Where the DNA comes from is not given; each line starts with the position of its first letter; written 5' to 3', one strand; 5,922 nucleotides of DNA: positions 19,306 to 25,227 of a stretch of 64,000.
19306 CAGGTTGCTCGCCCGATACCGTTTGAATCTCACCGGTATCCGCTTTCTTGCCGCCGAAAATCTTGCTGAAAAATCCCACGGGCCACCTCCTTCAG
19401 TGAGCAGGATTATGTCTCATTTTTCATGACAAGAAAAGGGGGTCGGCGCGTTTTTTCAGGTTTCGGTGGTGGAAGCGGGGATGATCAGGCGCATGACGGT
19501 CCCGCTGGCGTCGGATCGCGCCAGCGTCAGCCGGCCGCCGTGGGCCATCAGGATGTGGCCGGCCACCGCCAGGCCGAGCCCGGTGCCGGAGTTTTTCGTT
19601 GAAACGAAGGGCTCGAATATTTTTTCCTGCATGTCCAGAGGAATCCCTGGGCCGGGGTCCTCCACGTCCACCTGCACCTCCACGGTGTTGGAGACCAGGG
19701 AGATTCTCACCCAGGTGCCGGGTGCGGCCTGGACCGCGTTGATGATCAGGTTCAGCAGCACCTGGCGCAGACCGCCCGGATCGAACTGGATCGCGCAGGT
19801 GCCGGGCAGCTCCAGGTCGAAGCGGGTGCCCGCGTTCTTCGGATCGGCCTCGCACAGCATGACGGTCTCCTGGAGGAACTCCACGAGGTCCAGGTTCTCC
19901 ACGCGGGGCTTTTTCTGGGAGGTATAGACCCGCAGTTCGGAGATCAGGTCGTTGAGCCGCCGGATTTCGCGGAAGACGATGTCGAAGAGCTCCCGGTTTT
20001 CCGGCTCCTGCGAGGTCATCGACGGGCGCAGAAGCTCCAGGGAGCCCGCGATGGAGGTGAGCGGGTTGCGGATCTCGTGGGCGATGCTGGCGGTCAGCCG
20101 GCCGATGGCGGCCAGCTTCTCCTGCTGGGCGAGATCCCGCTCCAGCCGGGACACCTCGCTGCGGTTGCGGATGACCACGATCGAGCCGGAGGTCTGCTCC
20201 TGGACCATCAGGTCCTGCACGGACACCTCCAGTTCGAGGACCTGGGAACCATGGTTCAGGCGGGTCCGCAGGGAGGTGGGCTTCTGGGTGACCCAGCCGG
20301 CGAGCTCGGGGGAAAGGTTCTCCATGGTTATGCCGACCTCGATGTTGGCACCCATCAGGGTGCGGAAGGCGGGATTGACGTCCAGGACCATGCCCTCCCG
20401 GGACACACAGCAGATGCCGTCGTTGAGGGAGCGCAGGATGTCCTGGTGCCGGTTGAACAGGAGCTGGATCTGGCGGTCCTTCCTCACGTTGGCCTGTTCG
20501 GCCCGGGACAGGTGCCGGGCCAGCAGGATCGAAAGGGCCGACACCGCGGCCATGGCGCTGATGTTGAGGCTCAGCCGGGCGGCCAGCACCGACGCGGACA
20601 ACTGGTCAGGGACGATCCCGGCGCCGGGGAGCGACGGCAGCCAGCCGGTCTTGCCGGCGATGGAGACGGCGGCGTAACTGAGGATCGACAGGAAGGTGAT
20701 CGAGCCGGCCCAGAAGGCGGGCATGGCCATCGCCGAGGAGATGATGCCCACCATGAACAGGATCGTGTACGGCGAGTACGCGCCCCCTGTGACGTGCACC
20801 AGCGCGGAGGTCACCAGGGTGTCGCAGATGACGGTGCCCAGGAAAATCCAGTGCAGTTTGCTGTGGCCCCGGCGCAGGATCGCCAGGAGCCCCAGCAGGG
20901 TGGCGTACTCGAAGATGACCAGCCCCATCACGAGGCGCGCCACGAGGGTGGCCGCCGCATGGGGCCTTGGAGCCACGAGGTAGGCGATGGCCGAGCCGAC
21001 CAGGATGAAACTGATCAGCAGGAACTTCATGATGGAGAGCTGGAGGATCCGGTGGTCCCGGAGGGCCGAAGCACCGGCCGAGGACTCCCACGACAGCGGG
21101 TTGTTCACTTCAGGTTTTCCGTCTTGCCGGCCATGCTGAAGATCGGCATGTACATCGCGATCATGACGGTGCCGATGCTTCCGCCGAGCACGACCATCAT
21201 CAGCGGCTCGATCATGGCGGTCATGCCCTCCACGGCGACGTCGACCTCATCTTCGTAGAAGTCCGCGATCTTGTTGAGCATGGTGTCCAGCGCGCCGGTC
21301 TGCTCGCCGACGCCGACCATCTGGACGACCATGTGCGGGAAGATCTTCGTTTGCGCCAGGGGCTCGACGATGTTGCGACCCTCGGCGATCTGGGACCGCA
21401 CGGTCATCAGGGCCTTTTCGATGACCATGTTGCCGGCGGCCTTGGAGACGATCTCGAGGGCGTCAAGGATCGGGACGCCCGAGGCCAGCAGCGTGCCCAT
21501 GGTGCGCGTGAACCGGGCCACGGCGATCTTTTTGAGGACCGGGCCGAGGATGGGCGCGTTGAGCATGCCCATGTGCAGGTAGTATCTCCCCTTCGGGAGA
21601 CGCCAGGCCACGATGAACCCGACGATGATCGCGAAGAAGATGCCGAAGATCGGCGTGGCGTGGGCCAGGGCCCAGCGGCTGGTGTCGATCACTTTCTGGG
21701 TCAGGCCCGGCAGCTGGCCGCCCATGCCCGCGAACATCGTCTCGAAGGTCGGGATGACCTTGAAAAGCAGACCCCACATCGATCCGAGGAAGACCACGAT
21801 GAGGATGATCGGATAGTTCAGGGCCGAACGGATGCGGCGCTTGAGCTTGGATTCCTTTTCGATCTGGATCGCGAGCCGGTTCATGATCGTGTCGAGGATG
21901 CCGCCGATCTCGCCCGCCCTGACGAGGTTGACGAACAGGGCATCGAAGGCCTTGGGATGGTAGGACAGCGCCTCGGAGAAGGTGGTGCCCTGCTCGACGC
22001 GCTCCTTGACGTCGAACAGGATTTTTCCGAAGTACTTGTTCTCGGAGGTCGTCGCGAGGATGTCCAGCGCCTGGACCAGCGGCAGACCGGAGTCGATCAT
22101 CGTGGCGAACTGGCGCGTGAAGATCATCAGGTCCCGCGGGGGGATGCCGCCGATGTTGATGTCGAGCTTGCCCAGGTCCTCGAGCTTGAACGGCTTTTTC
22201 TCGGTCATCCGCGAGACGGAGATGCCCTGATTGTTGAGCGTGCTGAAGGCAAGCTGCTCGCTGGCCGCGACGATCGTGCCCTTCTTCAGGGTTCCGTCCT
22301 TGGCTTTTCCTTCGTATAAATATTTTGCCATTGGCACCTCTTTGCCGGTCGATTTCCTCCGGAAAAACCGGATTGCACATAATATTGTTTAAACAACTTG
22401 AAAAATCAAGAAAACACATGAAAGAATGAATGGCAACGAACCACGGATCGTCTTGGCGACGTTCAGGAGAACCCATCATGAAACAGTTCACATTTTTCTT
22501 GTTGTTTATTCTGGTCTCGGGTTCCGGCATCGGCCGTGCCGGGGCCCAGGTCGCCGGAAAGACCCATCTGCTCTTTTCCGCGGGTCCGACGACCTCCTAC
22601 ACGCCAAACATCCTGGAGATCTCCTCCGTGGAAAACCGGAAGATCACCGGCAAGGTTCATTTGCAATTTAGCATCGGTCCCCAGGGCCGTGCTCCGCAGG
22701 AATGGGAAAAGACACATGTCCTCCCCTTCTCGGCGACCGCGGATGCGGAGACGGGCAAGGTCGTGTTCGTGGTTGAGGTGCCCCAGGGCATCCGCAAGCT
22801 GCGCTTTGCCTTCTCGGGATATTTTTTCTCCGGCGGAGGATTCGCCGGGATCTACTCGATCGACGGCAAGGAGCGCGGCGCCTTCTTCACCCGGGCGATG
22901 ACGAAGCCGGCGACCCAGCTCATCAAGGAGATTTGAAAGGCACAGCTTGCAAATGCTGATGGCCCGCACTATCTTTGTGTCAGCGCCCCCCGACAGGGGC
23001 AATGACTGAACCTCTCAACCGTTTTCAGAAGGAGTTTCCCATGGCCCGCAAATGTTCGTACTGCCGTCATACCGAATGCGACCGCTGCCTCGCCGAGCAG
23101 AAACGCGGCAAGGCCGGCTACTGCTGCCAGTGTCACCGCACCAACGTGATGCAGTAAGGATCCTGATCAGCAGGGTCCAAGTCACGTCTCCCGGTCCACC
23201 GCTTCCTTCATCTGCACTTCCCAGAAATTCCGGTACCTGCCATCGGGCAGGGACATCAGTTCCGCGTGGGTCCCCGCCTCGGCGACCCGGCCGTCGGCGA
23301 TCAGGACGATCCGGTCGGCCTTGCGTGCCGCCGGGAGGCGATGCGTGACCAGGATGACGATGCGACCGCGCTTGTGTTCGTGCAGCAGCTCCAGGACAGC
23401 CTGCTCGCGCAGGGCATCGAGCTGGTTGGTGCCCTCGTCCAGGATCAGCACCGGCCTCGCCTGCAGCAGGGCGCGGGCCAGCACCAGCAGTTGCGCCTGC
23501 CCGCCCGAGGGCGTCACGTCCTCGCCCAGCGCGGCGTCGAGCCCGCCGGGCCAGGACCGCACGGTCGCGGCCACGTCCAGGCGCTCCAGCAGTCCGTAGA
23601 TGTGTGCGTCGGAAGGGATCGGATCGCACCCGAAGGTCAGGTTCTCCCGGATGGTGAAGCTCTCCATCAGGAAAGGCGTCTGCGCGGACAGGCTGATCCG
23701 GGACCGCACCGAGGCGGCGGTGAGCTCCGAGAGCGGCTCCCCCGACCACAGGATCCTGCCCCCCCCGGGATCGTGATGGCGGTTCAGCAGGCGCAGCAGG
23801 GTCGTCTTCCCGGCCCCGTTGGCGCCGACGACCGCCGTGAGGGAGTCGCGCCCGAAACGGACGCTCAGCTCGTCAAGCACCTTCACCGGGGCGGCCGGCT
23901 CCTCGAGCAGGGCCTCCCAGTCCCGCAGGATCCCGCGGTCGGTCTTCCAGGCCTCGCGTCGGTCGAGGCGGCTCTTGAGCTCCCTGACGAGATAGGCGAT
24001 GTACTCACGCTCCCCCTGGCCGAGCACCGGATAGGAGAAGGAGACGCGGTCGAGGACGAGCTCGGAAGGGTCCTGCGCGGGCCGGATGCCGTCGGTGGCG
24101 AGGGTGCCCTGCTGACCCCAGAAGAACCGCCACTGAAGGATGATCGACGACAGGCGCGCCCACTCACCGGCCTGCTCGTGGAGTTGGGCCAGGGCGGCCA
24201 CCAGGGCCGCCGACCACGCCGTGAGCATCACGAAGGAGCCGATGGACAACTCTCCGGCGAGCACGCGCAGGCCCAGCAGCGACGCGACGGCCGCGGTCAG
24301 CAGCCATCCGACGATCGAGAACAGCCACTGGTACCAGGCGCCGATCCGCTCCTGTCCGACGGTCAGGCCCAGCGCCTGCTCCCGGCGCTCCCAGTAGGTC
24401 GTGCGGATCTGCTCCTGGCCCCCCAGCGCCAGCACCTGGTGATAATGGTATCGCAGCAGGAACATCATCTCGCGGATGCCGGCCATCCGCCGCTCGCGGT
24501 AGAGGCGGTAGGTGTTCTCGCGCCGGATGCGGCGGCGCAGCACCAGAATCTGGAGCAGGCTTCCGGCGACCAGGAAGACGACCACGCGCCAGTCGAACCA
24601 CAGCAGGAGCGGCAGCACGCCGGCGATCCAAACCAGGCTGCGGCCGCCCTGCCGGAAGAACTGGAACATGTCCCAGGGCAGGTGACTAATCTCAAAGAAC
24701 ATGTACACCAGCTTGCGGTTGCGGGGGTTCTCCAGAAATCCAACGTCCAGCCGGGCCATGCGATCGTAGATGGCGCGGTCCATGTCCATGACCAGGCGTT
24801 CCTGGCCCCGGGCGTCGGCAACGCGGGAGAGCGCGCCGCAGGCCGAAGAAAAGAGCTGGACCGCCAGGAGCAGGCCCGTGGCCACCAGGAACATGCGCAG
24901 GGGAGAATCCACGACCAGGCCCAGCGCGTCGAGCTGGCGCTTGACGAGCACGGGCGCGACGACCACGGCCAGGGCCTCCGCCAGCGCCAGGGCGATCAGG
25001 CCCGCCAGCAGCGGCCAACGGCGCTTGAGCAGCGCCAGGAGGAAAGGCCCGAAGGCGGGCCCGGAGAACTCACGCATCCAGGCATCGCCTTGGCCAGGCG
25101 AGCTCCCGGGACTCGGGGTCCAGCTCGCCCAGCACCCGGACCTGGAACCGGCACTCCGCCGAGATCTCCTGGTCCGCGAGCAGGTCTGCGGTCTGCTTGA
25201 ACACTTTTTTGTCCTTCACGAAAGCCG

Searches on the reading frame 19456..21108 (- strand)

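Call 72: search_protein_families(library=pfam, proteins=[window:19456-21108:-], max_evalue=0.00001)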
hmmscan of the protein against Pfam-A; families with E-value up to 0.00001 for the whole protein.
window:19456-21108:- (550 aa): 2 families
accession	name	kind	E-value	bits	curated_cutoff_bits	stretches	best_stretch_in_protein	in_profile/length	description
PF02518.31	HATPase_c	-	9.3e-23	81.2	26.4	1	443-545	2-109/111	Histidine kinase-, DNA gyrase B-, and HSP90-like ATPase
PF00512.31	HisKA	-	5.5e-16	58.8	26.9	1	336-396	3-61/66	His Kinase A (phospho-acceptor) domain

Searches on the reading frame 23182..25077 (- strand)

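Call 72: search_protein_families(library=pfam, proteins=[window:23182-25077:-], max_evalue=0.00001)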
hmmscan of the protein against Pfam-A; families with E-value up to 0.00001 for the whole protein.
window:23182-25077:- (631 aa): 4 families
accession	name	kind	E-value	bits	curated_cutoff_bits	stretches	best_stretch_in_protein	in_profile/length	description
PF00005.33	ABC_tran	-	2.5e-24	86.9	25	1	401-551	1-137/137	ABC transporter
PF00664.28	ABC_membrane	-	8.4e-11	42.5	28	1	28-295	5-273/274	ABC transporter transmembrane region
PF02463.25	SMC_N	-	1.7e-08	34.6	40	0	524-594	138-212/220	RecF/RecN/SMC N terminal domain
PF13304.12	AAA_21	-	1.1e-07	32.6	27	0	413-433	1-21/304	AAA domain, putative AbiEii toxin, Type IV TA system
